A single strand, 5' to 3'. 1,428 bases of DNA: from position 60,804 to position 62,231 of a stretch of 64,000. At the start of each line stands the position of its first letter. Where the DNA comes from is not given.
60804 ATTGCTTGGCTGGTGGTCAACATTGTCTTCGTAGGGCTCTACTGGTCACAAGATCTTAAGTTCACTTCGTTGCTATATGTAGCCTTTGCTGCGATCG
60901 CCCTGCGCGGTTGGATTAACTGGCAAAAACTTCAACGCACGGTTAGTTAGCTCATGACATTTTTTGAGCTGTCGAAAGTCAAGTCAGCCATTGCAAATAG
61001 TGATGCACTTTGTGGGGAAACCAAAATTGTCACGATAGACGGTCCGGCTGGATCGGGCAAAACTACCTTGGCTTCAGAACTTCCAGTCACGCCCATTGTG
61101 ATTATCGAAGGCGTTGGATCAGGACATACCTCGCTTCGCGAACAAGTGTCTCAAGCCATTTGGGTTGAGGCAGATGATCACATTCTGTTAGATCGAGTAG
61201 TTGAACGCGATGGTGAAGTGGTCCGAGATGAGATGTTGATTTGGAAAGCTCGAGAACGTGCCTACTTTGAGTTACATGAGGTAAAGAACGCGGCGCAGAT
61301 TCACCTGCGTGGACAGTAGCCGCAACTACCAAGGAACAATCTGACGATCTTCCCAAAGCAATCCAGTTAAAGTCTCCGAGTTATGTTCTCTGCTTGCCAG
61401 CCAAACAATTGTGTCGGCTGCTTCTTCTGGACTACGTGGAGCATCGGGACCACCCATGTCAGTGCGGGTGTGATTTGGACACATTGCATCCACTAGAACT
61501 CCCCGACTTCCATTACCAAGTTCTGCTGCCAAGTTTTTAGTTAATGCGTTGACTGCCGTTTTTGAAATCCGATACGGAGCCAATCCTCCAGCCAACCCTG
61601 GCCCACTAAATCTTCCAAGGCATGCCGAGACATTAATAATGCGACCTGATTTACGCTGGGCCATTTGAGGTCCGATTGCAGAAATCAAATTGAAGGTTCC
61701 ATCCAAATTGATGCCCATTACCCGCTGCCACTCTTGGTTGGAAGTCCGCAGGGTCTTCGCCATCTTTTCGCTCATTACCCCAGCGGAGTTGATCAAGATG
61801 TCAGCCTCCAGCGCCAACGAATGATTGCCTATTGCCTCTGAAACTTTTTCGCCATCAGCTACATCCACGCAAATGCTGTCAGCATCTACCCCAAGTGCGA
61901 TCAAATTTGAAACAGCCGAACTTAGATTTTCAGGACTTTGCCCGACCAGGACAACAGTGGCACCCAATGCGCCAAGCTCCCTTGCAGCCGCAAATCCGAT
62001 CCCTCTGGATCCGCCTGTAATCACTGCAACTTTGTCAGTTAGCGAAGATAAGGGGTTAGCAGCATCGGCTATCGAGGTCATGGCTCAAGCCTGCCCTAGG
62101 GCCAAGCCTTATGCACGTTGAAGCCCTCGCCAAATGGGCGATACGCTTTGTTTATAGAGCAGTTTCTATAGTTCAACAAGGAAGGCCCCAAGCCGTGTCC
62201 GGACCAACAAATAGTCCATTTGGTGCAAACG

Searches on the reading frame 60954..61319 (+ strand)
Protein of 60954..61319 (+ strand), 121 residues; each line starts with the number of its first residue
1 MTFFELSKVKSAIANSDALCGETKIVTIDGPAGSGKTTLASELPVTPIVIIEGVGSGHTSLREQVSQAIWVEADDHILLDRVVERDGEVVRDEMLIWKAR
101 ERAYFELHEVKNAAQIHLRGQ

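Call 75: search_protein_families(library=pfam, proteins=[window:60954-61319:+], max_evalue=0.00001)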
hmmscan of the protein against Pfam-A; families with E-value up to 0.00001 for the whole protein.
window:60954-61319:+ (121 aa): 1 family
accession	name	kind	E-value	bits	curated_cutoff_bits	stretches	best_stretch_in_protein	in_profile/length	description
PF13238.12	AAA_18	-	1.6e-06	29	29.4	0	49-90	75-116/128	AAA domain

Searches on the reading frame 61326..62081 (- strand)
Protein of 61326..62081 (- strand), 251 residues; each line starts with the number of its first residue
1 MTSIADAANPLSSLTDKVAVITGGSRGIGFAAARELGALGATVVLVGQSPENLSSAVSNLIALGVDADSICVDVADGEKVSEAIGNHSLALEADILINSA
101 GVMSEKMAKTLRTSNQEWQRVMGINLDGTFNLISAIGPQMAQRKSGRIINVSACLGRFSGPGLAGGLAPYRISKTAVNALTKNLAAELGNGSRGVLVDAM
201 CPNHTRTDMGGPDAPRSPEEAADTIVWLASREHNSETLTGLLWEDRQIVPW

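Call 75: search_protein_families(library=pfam, proteins=[window:61326-62081:-], max_evalue=0.00001)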
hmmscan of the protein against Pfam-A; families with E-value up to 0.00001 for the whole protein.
window:61326-62081:- (251 aa): 3 families
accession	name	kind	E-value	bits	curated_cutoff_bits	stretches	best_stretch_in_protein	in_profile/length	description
PF00106.31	adh_short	-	1.4e-41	142.6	26.6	1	17-211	1-188/195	short chain dehydrogenase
PF13561.12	adh_short_C2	-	1.2e-31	110.6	27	1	26-211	6-182/236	Enoyl-(Acyl carrier protein) reductase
PF08659.16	KR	-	5.4e-09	36.7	22.6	1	20-138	4-125/180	KR domain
